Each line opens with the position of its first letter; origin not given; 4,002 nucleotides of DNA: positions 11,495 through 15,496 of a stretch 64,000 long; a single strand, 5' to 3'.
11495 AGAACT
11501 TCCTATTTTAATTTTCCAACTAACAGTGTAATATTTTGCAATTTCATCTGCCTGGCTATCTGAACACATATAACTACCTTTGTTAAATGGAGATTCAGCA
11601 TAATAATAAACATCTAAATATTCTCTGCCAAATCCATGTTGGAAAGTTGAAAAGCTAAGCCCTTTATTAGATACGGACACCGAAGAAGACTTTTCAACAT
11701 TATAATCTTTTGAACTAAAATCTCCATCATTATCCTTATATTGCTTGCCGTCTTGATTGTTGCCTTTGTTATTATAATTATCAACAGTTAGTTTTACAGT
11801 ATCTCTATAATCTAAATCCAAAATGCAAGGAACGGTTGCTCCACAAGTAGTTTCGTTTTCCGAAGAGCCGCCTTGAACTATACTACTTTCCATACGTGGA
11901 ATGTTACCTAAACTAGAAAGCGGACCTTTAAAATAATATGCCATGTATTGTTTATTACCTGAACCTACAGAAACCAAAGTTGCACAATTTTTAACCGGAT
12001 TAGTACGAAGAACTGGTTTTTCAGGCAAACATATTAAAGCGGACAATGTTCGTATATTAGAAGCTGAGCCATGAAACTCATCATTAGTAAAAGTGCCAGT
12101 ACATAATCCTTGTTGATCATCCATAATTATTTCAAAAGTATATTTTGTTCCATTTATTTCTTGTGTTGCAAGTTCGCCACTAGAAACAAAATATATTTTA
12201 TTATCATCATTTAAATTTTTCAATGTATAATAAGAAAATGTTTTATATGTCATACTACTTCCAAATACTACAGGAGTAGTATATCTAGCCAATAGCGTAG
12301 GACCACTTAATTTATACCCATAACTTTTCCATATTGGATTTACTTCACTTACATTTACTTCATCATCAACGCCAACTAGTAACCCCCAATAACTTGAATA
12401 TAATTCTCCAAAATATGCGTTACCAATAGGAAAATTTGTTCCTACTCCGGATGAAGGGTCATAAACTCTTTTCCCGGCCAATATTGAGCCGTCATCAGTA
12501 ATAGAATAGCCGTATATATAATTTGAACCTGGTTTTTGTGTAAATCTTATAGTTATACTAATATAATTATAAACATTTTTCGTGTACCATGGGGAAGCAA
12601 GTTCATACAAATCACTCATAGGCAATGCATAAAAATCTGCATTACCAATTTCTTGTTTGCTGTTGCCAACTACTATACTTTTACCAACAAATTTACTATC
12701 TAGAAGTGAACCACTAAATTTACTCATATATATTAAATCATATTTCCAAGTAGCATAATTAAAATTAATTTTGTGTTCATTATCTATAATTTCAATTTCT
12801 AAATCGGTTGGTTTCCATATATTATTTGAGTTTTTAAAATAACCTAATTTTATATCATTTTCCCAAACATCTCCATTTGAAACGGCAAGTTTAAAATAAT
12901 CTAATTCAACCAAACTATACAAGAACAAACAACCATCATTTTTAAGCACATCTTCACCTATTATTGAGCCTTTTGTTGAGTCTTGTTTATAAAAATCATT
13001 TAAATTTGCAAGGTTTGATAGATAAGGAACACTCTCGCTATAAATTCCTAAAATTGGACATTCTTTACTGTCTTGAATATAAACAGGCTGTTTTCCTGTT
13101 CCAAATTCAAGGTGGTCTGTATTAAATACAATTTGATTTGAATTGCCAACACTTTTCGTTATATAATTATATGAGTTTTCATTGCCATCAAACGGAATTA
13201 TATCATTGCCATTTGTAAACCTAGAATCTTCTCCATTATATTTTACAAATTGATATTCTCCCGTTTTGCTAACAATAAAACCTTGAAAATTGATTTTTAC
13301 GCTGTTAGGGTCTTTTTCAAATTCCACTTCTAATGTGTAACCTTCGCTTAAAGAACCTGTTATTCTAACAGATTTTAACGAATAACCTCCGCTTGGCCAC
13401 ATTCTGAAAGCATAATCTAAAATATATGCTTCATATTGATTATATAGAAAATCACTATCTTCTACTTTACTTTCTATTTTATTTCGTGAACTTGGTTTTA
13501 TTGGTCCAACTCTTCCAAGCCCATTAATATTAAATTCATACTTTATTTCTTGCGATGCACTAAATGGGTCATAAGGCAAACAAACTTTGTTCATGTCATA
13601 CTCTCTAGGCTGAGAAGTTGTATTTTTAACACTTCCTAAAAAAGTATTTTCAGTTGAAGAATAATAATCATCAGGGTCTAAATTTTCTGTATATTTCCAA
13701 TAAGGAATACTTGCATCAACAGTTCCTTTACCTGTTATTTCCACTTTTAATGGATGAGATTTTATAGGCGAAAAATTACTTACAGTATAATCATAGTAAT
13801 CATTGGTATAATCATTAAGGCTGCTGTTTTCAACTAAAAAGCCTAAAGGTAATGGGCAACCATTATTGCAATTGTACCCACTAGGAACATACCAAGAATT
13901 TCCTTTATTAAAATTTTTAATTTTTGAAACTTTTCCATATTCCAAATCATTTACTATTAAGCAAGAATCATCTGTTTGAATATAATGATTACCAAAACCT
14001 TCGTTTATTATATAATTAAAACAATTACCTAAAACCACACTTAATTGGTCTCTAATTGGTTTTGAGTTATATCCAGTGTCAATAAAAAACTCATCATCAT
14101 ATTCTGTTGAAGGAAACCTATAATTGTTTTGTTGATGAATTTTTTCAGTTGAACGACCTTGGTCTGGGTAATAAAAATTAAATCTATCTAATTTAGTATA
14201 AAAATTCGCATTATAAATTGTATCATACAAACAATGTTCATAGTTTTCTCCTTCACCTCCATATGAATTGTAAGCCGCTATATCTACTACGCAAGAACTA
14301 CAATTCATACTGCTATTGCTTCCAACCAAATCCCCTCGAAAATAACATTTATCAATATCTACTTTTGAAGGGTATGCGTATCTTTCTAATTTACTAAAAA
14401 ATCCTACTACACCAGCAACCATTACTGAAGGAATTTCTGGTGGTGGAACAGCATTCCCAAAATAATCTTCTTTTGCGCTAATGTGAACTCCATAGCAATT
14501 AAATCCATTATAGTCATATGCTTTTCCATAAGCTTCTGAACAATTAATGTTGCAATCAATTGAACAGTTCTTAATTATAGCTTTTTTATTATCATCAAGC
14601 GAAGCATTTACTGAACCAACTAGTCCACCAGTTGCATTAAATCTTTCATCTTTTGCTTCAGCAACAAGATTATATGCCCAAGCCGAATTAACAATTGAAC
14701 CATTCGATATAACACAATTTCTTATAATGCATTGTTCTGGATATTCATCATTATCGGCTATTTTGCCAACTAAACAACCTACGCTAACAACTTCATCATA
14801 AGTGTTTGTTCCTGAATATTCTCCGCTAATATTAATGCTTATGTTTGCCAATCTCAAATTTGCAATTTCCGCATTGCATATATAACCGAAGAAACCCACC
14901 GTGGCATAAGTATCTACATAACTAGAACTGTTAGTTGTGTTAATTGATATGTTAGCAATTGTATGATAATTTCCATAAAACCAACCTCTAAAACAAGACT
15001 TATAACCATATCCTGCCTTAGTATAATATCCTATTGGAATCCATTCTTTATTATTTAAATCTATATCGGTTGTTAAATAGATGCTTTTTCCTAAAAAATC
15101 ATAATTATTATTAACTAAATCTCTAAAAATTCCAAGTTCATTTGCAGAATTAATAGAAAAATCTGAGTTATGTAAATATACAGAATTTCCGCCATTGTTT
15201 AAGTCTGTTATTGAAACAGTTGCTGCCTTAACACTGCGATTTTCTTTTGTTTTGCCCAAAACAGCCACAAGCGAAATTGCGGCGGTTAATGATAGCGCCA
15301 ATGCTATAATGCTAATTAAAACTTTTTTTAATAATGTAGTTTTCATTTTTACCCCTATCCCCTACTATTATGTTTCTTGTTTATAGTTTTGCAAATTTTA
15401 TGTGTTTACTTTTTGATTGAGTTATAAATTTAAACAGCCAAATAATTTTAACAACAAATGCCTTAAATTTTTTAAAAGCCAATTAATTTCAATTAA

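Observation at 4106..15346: A single 11.2-kb ORF encodes a 3,746-aa surface protein with a GLUG-like head, a long degenerate beta-module body and no recognisable anchor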

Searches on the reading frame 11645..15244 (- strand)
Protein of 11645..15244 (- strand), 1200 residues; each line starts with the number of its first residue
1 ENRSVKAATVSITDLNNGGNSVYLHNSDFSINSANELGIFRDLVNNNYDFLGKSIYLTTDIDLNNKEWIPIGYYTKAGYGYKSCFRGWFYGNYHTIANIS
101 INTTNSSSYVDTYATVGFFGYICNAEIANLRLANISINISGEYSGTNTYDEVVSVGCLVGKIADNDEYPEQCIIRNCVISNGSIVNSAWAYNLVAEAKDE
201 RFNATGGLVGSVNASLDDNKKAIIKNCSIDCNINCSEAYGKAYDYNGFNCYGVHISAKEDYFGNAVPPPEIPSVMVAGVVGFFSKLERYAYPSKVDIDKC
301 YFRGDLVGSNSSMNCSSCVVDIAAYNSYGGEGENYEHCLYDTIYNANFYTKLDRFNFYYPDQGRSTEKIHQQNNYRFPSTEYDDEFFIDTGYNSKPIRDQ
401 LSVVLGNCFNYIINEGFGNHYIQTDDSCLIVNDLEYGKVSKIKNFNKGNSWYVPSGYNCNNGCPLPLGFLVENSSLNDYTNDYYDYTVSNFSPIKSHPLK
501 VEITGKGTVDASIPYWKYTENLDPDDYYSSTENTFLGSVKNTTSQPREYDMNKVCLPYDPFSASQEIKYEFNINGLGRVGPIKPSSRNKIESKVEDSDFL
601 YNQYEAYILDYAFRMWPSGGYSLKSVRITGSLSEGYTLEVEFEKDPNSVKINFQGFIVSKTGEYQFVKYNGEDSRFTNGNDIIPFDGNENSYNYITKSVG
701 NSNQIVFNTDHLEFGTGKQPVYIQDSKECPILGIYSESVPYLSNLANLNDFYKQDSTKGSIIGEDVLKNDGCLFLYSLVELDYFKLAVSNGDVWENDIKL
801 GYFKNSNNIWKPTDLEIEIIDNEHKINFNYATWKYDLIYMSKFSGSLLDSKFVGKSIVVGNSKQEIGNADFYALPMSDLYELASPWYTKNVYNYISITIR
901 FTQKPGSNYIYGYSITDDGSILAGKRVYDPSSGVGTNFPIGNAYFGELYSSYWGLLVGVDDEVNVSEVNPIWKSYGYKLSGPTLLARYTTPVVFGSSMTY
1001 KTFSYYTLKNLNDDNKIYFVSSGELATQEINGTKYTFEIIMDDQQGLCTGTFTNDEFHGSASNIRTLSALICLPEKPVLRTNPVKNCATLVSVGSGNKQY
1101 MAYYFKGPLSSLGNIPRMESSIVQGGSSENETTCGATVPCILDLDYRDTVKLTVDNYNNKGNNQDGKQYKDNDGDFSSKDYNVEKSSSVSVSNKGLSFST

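Call 61: predict_structure(alignment_id=A3)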
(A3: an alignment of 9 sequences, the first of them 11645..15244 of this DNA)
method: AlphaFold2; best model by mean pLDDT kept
length: 1200 residues; sequences in the alignment: 9
mean_pLDDT: 41.6   pTM: 0.43
mean pLDDT of the five models: 41.6, 39.8, 38.2, 38.0, 37.3
residues with pLDDT >= 90: 86; 70-90: 77; 50-70: 121; < 50: 916
segments of 3 or more residues with pLDDT < 50: 1-7, 105-107, 191-198, 238-269, 286-309, 323-453, 455-620, 632-635, 646-756, 766-884, 886-915, 917-1081, 1094-1200
pLDDT, mean of each block of 10 residues (from residue 1): 47 60 64 92 88 92 93 65 86 95 60 78 93 91 54 83 70 92 77 43 82 69 86 66 37 36 46 70 52 33 36 60 40 33 30 28 29 30 30 28 26 28 28 27 28 32 32 27 26 30 25 28 31 26 25 28 27 28 29 32 43 46 61 52 54 39 36 36 34 26 25 26 24 24 29 45 49 25 24 25 27 26 25 24 27 26 29 28 29 26 34 42 34 29 26 24 29 27 25 28 32 39 30 37 38 36 32 34 56 42 35 34 36 30 32 31 33 32 33 27
secondary structure, 60 per line:
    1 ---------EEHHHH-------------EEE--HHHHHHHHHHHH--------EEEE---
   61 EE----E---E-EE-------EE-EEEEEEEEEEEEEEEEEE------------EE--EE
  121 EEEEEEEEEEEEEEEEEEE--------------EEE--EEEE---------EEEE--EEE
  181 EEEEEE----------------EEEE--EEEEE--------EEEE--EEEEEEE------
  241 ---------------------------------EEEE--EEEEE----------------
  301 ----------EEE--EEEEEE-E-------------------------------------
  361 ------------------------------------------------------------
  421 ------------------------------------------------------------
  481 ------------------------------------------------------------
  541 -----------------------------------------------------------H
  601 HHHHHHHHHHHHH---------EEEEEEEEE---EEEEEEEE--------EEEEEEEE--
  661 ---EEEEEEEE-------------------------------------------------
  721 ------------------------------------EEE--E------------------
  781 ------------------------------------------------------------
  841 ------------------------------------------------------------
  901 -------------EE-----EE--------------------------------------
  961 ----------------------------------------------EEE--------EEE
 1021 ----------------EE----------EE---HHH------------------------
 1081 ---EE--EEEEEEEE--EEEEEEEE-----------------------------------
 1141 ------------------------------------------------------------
elements in order (helices of 4 or more, strands of 3 or more residues): H12-15 E29-31 H34-45 E54-57 E85-102 E119-139 E154-156 E159-162 E172-175 E178-186 E203-206 E209-213 E222-225 E228-234 E274-277 E280-284 E311-313 E316-321 H600-613 E623-631 E635-642 E651-658 E664-671 E757-759 E1007-1009 E1018-1020 E1088-1095 E1098-1105
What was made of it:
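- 14222..15214 (-): Residues ~45-375: GLUG-type beta-solenoid head. An AF2 model with 10-residue block means of pLDDT up to 95 shows paired short strands (call 61).
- A confident strand-rich AF2 model (call 61).
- Tried and rejected: AF2 on residues 35-1234 resolved only the head (call 61).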

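Call 68: fold_search(model_id=the predicted structure, library=pdb)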
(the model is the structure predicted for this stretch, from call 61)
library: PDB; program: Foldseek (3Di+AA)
matches with E <= 10: 102; with E <= 0.001: 0
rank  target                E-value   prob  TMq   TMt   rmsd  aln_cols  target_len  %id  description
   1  9fyr_A                1.5e-01  0.07  0.03  0.07  13.3       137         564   15  Cryo-EM structure of native SV2A in complex with TeNT-Hc, Pro-Macrobody 5 and Levetiracetam (released 2025-05-21)
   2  9fyq_A                2.5e-01  0.07  0.04  0.07  12.3       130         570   17  Cryo-EM structure of native SV2A in complex with TeNT-Hc, gangliosides and Pro-Macrobody 5 (released 2025-05-21)
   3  3zpp                  3.0e-01  0.03  0.06  0.12  14.2       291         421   10  Structure of the Streptococcus pneumoniae surface protein and adhesin PfbA (released 2013-05-29)
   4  8jli_A                5.6e-01  0.07  0.04  0.07   9.2       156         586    9  Cryo-EM structure of SV2A dimer in complex levetiracetam (released 2024-05-01)
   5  8jlh_C                7.0e-01  0.02  0.04  0.20  11.2       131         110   12  Cryo-EM structure of SV2A dimer in complex with BoNT/A2 Hc and levetiracetam (released 2024-05-01)
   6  4xle_A                9.8e-01  0.01  0.06  0.09  19.1       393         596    9  Tailspike protein double mutant D339N/E372A of E. coli bacteriophage HK620 in complex with hexasaccharide (released 2016-01-20)
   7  4xor_A                1.0e+00  0.01  0.06  0.09  19.5       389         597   10  Tailspike protein double mutant D339N/E372Q of E. coli bacteriophage HK620 in complex with pentasaccharide (released 2016-01-27)
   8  7e56                  1.4e+00  0.01  0.07  0.15  15.4       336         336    9  The mutant crystal structure of endo-polygalacturonase (T316C/G344C) from Talaromyces leycettanus JCM 12802 (released 2021-08-25)
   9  9a4p_B                1.5e+00  0.09  0.04  0.19   8.9        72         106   21  Integrative model of YJCM-YJCN by crosslinking MS and deep learning (released 2024-09-18)
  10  5kpe_MODEL_1_A        1.7e+00  0.06  0.05  0.20   7.9        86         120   12  Solution NMR Structure of Denovo Beta Sheet Design Protein, Northeast Structural Genomics Consortium (NESG) Ta (released 2016-09-21)
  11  7w1c_B                1.8e+00  0.01  0.06  0.09  13.9       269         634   11  Crystal structure of Klebsiella pneumoniae K1 capsule-specific polysaccharide lyase in a P1 crystal form (released 2022-05-18)
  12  7kob                  1.8e+00  0.01  0.05  0.10  16.7       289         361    6  Crystal structure of antigen 43b from Escherichia coli CFT073 (released 2022-03-09)
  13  8jlc_A                2.1e+00  0.01  0.04  0.06  11.1       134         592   12  Cryo-EM structure of SV2A in complex with BoNT/A2 Hc and levetiracetam (released 2024-05-01)
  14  3ua0_A                2.2e+00  0.08  0.03  0.23   9.7        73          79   11  N-Terminal Domain of Bombyx mori Fibroin Mediates the Assembly of Silk in Response to pH Decrease (released 2012-03-28)
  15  9obo_C                2.2e+00  0.06  0.04  0.05  15.2       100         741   13  Crystal structure of Mycobacterium tuberculosis isocitrate lyase 2 fixed in the apo form with disulfide bonds (released 2026-03-18)
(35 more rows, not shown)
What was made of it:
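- The weak Foldseek hits of the head model are beta-helix proteins: PfbA, HK620 tailspike, polygalacturonase and Ag43 (call 68).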

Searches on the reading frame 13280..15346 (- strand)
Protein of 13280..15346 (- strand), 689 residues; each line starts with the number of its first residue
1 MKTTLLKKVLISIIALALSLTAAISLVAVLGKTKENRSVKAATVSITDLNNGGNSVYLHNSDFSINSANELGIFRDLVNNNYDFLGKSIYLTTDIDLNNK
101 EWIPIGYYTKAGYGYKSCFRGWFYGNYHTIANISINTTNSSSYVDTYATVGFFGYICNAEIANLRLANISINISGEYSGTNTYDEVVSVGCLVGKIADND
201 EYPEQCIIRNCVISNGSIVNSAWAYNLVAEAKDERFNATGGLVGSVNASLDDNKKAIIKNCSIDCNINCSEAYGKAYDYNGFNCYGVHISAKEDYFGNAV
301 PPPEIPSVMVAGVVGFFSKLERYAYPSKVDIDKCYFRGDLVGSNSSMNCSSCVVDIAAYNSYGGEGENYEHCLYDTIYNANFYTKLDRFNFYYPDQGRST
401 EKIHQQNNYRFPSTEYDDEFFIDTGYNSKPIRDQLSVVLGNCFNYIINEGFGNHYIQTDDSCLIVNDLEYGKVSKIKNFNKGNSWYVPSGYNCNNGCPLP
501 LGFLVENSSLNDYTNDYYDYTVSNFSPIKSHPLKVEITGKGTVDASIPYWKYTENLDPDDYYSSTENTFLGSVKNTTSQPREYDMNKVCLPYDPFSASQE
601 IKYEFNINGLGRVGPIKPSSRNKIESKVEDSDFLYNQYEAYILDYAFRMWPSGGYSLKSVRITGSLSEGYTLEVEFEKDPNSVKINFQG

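Call 13: find_homologous_proteins(query=window:13280-15346:-, max_evalue=0.001)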
Query seq(689 aa) (689 aa): 7 proteins with E <= 0.001 among 8000 candidates.
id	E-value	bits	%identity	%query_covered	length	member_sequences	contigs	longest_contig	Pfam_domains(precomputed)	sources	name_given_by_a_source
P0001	9.6e-13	65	25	45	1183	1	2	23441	PF05342.20,PF20585.5,PF20200.5,PF07581.18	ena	-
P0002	7.9e-6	42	30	27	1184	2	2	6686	-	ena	-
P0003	9.8e-6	42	29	29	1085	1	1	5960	PF07581.18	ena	-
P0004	2.0e-5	41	37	23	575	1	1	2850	-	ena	-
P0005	3.5e-5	40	34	18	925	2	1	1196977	PF25788.3,PF07581.18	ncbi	ncbi:MAG: GLUG motif-containing protein [Syntrophotaleaceae bacterium]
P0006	5.0e-5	40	28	22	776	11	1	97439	PF07581.18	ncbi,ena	-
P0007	5.6e-5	40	25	33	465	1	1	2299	PF07581.18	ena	-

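Call 24: search_protein_families(library=pfam, proteins=[P0001, P0002, P0003, P0004, P0005, P0006, P0007], max_evalue=0.01)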
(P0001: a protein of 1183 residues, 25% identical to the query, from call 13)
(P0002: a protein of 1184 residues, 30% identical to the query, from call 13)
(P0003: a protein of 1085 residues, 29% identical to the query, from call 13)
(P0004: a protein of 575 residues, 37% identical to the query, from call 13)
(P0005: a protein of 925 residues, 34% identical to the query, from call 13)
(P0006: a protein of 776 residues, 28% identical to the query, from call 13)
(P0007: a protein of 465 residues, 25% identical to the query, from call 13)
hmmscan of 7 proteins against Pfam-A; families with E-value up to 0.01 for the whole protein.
P0001 (1183 aa): 4 families
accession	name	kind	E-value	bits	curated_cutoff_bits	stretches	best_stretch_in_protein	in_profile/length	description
PF20200.4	DUF6562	-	8.6e-33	114.5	25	1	65-316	31-296/304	Family of unknown function (DUF6562)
PF05342.19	Peptidase_M26_N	-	3.8e-08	33.3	27.7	1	435-489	204-250/250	M26 IgA1-specific Metallo-endopeptidase N-terminal region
PF20585.4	Pectate_lyase_5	-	1.1e-06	29.3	24.3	1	988-1101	2-126/126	Putative pectate lyase-like adhesive domain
PF07581.17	Glug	-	1.1e-06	29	20.5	1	467-492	3-28/28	The GLUG motif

P0002 (1184 aa): 3 families
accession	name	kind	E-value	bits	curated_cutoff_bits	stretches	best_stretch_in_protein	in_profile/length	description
PF20200.4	DUF6562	-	3.4e-11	43.6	25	1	42-299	23-302/304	Family of unknown function (DUF6562)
PF08931.15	Caudo_bapla_RBP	-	0.00078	19.9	26.7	1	241-305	25-96/101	Lactophage receptor-binding protein C-terminal head domain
PF07581.17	Glug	-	0.0036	18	20.5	0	761-786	1-27/28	The GLUG motif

P0003 (1085 aa): 1 family
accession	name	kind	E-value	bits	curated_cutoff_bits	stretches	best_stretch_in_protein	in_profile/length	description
PF07581.17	Glug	-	1.2e-06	28.9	20.5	0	461-481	3-24/28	The GLUG motif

P0004 (575 aa): 0 families

P0005 (925 aa): 4 families
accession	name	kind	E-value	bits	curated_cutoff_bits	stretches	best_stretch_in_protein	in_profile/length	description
PF07581.17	Glug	-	5.4e-12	45.7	20.5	1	600-623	3-28/28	The GLUG motif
PF25788.1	Ig_Rha78A_N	-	9.3e-07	29.5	27.4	1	889-921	69-101/105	Rha78A-like, N-terminal immunoglobulin domain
PF16656.11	Pur_ac_phosph_N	-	0.0084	17.1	30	0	890-921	67-93/93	Purple acid Phosphatase, N-terminal domain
PF00041.27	fn3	-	0.0091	16.6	25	0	772-802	11-39/84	Fibronectin type III domain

P0006 (776 aa): 3 families
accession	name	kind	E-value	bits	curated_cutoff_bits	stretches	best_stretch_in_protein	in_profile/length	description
PF20200.4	DUF6562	-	1.5e-10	41.4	25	1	77-307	66-299/304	Family of unknown function (DUF6562)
PF07581.17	Glug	-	1.2e-06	29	20.5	0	470-495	4-28/28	The GLUG motif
PF05342.19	Peptidase_M26_N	-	0.008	15.9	27.7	0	390-462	179-250/250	M26 IgA1-specific Metallo-endopeptidase N-terminal region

P0007 (465 aa): 1 family
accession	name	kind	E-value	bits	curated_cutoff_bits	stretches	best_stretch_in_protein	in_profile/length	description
PF07581.17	Glug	-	2.2e-16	59.5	20.5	1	232-251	5-25/28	The GLUG motif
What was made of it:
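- On GLUG motif family (Pfam PF07581): Six of them carry Pfam Glug at E <= 0.01, five above its gathering score (calls 13, 24).
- GLUG regions occur in M26 proteases and next to pectate-lyase-like domains (Pfam hits of P0001, call 24).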

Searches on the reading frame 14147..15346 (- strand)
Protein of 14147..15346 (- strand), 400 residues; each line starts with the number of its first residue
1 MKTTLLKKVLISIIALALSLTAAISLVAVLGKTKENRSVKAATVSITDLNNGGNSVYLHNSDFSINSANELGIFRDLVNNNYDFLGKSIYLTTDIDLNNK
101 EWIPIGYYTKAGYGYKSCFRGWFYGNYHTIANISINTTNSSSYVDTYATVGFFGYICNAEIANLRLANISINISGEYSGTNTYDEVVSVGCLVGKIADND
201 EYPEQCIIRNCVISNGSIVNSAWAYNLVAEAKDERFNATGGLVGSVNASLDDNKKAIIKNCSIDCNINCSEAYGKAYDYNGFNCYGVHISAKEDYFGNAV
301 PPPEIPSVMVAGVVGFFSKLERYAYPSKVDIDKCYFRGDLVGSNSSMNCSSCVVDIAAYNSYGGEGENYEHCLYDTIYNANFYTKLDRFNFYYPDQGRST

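Call 21: search_protein_families(library=pfam, proteins=[window:14147-15346:-], max_evalue=10)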
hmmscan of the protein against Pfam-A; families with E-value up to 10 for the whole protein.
window:14147-15346:- (400 aa): 2 families
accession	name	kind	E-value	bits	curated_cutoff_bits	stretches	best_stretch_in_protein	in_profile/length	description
PF11648.16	RIG-I_C-RD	-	0.034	14.8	25.6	1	251-289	46-83/117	C-terminal domain of RIG-I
PF07581.17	Glug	-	4.2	8.4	20.5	1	238-262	4-22/28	The GLUG motif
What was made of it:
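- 14222..15214 (-): Pfam Glug on the giant itself is sub-threshold (call 21).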

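Call 97: search_solved_structures(query=window:14147-15223:-, max_evalue=10)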
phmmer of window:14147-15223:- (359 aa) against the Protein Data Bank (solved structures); distinct sequences matched with E-value up to 10: 1.
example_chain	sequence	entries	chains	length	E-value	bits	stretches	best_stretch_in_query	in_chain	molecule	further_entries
6uh2_A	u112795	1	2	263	0.21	13.7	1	239-305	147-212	Short chain dehydrogenase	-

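Call 117: search_protein_families(library=phrogs, proteins=[window:14147-15346:-], max_evalue=0.01)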
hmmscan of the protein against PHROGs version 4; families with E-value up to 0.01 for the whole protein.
window:14147-15346:- (400 aa): 1 family
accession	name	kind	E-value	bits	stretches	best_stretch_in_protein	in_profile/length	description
phrog_30905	-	unknown function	8.5e-05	23.5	1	69-177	3-95/139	-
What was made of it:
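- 14222..15214 (-): A PHROG of unknown function hits residues 69-177 at E 8.5e-5 (call 117).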
